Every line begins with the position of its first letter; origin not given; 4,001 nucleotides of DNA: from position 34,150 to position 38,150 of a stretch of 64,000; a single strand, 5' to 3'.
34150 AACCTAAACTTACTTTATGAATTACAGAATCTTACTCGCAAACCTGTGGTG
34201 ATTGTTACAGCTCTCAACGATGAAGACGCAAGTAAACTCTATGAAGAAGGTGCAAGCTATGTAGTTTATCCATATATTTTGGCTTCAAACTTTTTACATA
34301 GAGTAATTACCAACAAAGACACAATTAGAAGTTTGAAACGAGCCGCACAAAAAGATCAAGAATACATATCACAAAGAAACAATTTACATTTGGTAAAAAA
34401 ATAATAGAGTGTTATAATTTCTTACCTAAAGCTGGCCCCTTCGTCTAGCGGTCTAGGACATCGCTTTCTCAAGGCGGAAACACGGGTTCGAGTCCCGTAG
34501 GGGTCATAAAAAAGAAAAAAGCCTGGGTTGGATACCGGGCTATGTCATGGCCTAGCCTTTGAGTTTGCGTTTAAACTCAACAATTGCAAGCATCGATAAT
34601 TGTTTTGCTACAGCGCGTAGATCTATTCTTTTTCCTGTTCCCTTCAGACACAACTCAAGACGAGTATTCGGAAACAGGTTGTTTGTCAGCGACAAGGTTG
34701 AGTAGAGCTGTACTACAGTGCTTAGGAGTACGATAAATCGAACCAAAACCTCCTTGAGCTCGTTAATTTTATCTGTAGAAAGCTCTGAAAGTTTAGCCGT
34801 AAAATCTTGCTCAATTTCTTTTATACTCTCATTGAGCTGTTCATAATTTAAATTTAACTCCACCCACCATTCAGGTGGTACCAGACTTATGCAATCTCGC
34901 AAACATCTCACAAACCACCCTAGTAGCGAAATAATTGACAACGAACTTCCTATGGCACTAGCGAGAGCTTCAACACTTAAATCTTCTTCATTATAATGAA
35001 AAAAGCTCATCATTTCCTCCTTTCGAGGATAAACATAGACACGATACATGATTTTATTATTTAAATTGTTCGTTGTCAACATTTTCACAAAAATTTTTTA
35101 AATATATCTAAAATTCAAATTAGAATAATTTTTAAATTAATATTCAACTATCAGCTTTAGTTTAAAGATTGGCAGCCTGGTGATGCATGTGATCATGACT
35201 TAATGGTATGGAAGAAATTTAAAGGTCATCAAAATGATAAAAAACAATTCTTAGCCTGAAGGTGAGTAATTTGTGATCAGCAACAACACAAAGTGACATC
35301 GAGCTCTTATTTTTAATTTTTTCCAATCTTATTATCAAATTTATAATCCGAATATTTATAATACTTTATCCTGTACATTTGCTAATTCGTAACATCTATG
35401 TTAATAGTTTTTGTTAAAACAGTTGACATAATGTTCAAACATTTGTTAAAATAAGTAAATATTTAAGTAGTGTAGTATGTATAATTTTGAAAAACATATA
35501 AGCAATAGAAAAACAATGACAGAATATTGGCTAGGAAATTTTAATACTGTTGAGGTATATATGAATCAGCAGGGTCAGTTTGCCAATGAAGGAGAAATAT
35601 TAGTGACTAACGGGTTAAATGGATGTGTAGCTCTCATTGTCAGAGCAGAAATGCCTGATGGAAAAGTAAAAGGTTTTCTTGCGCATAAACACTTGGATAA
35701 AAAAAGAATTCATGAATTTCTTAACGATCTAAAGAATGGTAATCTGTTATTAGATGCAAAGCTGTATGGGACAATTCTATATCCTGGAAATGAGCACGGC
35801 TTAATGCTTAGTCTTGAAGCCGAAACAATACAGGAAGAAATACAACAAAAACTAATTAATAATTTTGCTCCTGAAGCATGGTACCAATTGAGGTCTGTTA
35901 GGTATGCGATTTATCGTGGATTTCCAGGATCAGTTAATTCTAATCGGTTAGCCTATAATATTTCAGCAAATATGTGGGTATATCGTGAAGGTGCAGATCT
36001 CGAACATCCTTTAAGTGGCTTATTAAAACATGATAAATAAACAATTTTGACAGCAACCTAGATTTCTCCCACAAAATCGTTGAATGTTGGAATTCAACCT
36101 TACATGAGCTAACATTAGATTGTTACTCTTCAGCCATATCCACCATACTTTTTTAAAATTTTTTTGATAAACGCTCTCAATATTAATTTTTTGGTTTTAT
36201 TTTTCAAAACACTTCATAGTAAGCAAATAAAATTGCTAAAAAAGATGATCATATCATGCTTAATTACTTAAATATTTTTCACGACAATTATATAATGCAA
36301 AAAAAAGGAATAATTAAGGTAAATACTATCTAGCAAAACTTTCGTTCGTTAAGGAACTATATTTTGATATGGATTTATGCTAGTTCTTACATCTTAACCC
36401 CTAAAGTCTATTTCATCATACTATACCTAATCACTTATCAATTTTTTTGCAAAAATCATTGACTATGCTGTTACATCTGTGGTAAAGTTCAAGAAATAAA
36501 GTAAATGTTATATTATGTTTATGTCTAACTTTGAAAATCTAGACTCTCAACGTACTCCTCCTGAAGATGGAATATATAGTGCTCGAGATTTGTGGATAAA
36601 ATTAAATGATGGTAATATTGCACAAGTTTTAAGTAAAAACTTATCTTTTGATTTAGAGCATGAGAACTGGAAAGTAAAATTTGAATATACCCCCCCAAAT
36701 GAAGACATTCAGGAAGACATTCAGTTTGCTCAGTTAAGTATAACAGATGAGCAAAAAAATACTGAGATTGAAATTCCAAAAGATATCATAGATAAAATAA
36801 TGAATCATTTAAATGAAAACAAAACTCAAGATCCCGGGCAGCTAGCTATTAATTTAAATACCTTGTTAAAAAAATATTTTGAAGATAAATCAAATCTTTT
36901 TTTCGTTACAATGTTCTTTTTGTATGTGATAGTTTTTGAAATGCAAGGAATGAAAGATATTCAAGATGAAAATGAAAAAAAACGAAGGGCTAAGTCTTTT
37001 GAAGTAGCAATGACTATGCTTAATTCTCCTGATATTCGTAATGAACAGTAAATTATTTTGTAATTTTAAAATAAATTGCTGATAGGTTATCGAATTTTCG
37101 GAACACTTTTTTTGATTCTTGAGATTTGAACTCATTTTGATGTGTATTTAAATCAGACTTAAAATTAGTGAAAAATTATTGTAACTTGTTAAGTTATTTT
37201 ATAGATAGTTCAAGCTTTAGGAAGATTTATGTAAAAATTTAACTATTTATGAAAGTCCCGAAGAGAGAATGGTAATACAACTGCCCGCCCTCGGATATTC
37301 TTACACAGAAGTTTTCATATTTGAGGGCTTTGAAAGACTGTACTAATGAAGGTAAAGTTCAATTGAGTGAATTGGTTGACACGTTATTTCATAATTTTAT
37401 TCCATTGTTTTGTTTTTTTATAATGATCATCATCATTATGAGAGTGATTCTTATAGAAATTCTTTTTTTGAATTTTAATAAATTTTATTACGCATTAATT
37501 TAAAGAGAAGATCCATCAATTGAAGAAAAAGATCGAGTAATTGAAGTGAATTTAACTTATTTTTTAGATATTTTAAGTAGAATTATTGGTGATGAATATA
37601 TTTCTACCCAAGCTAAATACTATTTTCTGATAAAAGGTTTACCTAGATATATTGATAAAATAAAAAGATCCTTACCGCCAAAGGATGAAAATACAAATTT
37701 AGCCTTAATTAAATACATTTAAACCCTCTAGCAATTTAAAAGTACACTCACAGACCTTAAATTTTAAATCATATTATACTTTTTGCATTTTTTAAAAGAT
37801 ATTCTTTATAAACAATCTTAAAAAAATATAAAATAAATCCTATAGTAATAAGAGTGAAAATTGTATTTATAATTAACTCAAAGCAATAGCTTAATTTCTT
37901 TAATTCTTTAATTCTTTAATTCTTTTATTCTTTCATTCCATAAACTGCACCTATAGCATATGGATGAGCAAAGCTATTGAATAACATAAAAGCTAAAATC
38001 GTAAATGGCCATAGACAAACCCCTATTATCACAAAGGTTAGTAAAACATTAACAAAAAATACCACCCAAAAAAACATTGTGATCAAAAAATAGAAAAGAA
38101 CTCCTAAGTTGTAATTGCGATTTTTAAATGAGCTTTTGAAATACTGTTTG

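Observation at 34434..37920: tRNA-Glu-adjacent island of orphan ORFs with atypical composition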

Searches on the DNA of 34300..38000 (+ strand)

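Call 22: search_rna_families(source=window, start=34300, end=38000, threshold=evalue, max_evalue=5)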
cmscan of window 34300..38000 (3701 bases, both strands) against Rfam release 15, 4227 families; matches with E-value up to 5: 3.
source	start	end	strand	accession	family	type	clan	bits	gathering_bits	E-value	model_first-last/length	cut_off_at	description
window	34434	34506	+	RF00005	tRNA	Gene; tRNA;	CL00001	57.7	29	4.5e-11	1-71/71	no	tRNA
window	36163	36208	-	RF01363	CRISPR-DR50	Gene; CRISPR;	-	24.8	47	1.2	1-46/46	no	CRISPR RNA direct repeat element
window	34434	34505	+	RF01684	mascRNA-menRNA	Gene;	-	19.3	42.5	1.8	1-56/56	no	MALAT1-associated small cytoplasmic RNA/MEN beta RNA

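Call 89: search_rna_families(source=L002, start=9500, end=15438, threshold=gathering)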
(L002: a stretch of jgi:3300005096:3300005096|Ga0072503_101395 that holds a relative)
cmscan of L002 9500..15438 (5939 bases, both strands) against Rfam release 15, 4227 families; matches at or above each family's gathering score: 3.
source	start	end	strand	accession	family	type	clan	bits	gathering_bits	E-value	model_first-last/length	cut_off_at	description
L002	11439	14364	-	RF02541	LSU_rRNA_bacteria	Gene; rRNA;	CL00112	2300.2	50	0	1-2925/2925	no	Bacterial large subunit ribosomal RNA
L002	14467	14539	-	RF00005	tRNA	Gene; tRNA;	CL00001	69.3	29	4.5e-14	1-71/71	no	tRNA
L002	10787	10859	-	RF00005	tRNA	Gene; tRNA;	CL00001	68.5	29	7.5e-14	1-71/71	no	tRNA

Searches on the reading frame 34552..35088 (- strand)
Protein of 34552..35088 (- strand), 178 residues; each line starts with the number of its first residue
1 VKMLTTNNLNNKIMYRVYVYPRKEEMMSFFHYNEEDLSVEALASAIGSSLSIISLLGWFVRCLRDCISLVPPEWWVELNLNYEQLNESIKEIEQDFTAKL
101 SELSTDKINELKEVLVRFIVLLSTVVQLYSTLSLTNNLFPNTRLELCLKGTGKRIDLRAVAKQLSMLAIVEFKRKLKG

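Call 6: search_protein_families(library=pfam, proteins=[window:34552-35088:-], max_evalue=1)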
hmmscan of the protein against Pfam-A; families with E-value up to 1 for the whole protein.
window:34552-35088:- (178 aa): 2 families
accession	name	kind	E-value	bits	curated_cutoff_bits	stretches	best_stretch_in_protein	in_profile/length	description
PF14261.11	DUF4351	-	0.085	13.4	25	1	78-115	9-46/59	Domain of unknown function (DUF4351)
PF25655.1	Phi6_P8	-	0.12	12.9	27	1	39-109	16-86/143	Phi6 bacteriophage P8 capsid protein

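Call 7: search_protein_families(library=padloc, proteins=[window:34552-35088:-], max_evalue=1)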
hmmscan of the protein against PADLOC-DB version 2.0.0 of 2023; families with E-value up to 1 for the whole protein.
window:34552-35088:- (178 aa): 0 families

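Call 8: search_protein_families(library=phrogs, proteins=[window:34552-35088:-], max_evalue=1)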
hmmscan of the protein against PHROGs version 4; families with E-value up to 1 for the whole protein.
window:34552-35088:- (178 aa): 2 families
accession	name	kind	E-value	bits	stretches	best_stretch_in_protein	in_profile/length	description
phrog_1009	-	unknown function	0.012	16.7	1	39-110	8-73/103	-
phrog_7966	-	unknown function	0.12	13.5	1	76-138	5-62/88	-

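Call 19: find_homologous_proteins(query=window:34552-35088:-, max_evalue=10)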
Query window:34552-35088:- (178 aa): 1 proteins with E <= 10 among 125 candidates.
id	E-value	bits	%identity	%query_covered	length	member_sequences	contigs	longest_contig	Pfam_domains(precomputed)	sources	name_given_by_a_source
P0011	7.4e-108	376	100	99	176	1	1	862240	-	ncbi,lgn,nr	ncbi:MAG: hypothetical protein KatS3mg085_648 [Candidatus Dojkabacteria bacterium]|nr:MAG: hypotheti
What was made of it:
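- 34552..35013 (-): ORF1, an ORFan. The probable CDS is 152-153 aa starting at ATG 35013 or 35010; the longest ORF runs to GTG 35088 (178 aa). It is predicted helical with two marginally hydrophobic segments, and its composition and translation signal are foreign. Only a self hit among 5.8 billion proteins (call 19).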

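Call 55: search_protein_families(library=ncbifam, proteins=[window:34552-35088:-], max_evalue=1)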
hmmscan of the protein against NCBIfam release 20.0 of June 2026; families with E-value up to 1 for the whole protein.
window:34552-35088:- (178 aa): 0 families

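Call 61: predict_structure(protein=window:34555-35010:-)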
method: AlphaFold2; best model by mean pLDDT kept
length: 152 residues; sequences in the alignment: 1
mean_pLDDT: 63.1   pTM: 0.55
mean pLDDT of the five models: 63.1, 57.4, 52.3, 49.4, 47.5
residues with pLDDT >= 90: 0; 70-90: 52; 50-70: 70; < 50: 30
segments of 3 or more residues with pLDDT < 50: 1-11, 112-117, 127-129, 145-152
pLDDT, mean of each block of 10 residues (from residue 1): 37 64 71 70 68 73 83 74 75 72 62 50 52 51 48 40
secondary structure, 60 per line:
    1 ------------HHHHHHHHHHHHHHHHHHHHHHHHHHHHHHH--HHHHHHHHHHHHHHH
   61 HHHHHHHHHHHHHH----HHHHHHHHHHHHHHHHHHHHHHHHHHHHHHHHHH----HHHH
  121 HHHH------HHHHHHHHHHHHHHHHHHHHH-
elements in order: H13-43 H46-74 H79-112 H117-124 H131-151
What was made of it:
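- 34552..35013 (-): AF2 single-sequence model has pLDDT 63 with five helices (call 61).
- ORF1 gives a low-confidence structure model (call 61).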

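Call 76: fold_search(model_id=the predicted structure, library=pdb)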
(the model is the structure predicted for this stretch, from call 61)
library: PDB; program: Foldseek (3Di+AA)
matches with E <= 10: 436; with E <= 0.001: 0
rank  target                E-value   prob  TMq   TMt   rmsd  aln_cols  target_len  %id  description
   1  2vzb_B                2.4e-01  0.51  0.37  0.34  20.4       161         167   14  A Dodecameric Thioferritin in the Bacterial Domain, Characterization of the Bacterioferritin-Related Protein from Bact (released 2009-11-17)
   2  6bbg_A                3.4e-01  0.60  0.41  0.42  11.3       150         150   15  The CRAC channel Orai in an unlatched-closed conformation (released 2018-09-12)
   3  2vzb_A                3.4e-01  0.44  0.36  0.33  20.1       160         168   14  A Dodecameric Thioferritin in the Bacterial Domain, Characterization of the Bacterioferritin-Related Protein from Bact (released 2009-11-17)
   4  8ff9_L                3.8e-01  0.44  0.34  0.34  18.1       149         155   12  Crystal structure of Apo Dps protein (PA0962) from Pseudomonas aeruginosa (orthorhombic form) (released 2023-03-08)
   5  9rgz_B                4.5e-01  0.95  0.47  0.68   3.0        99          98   12  X-ray crystal structure of a de novo designed single-chain antiparallel 3-helix coiled-coil bundle, sc-apCC3-CW-2NTT (released 2025-09-03)
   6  8ff9_A                5.0e-01  0.38  0.34  0.34  18.1       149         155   12  Crystal structure of Apo Dps protein (PA0962) from Pseudomonas aeruginosa (orthorhombic form) (released 2023-03-08)
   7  6lkp_A                6.3e-01  0.41  0.35  0.32  17.9       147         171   10  Crystal structure of Dps1 from the thermophilic non-heterocystous filamentous cyanobacterium Thermoleptolyngbya sp. O- (released 2020-03-25)
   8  5hjh_D                6.3e-01  0.35  0.37  0.32  15.1       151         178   12  Dps4 from Nostoc punctiforme in complex with Fe ions (released 2017-01-25)
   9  5eiu_A                7.0e-01  0.77  0.39  0.43   4.3        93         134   11  Mini TRIM5 B-box 2 dimer C2 crystal form (released 2016-06-15)
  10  1ow6_B                7.0e-01  0.38  0.30  0.33  13.8       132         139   13  Paxillin LD4 motif bound to the Focal Adhesion Targeting (FAT) domain of the Focal Adhesion Kinase (released 2003-10-21)
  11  5hjf_A                7.0e-01  0.30  0.37  0.32  15.3       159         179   11  The apo form of Dps4 from Nostoc punctiforme (released 2017-01-25)
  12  8a1g_C                7.0e-01  0.21  0.31  0.27  28.2       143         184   15  Structure of the SNX1-SNX5 complex (released 2023-06-14)
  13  5hjh_A                7.4e-01  0.30  0.37  0.32  15.1       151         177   12  Dps4 from Nostoc punctiforme in complex with Fe ions (released 2017-01-25)
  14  9rgv_A                7.9e-01  0.60  0.37  0.52   4.4        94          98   14  X-ray crystal structure of a de novo designed single-chain antiparallel 3-helix coiled-coil bundle, sc-apCC3-CW1 (released 2025-09-03)
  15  6lkp_E                7.9e-01  0.28  0.32  0.30  17.6       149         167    9  Crystal structure of Dps1 from the thermophilic non-heterocystous filamentous cyanobacterium Thermoleptolyngbya sp. O- (released 2020-03-25)
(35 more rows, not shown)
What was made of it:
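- Tried and rejected: The single-sequence AF2 model of ORF1 had low confidence (pLDDT 63), and its Foldseek hits were generic helical bundles (calls 61, 76), so it was uninformative.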

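Call 86: search_dna_similar(query=window:34552-35010:-, collection=phages, mode=protein, max_evalue=1, max_rows=5)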
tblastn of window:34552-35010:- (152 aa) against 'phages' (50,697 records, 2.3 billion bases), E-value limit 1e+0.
Records with a match: 1; places in all: 1; records where one place covers at least 80% of the query: 0.
Best place of each record, by identity: <60% 1.
By first word of the organism name: Bacteriophage 1.
By host as written in the record: Helicobacter equorum 1.
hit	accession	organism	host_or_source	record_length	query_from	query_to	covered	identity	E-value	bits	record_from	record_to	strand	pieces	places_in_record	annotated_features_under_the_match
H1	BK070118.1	Bacteriophage sp.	Helicobacter equorum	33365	48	136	59%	31.9%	7e-1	35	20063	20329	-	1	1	hypothetical protein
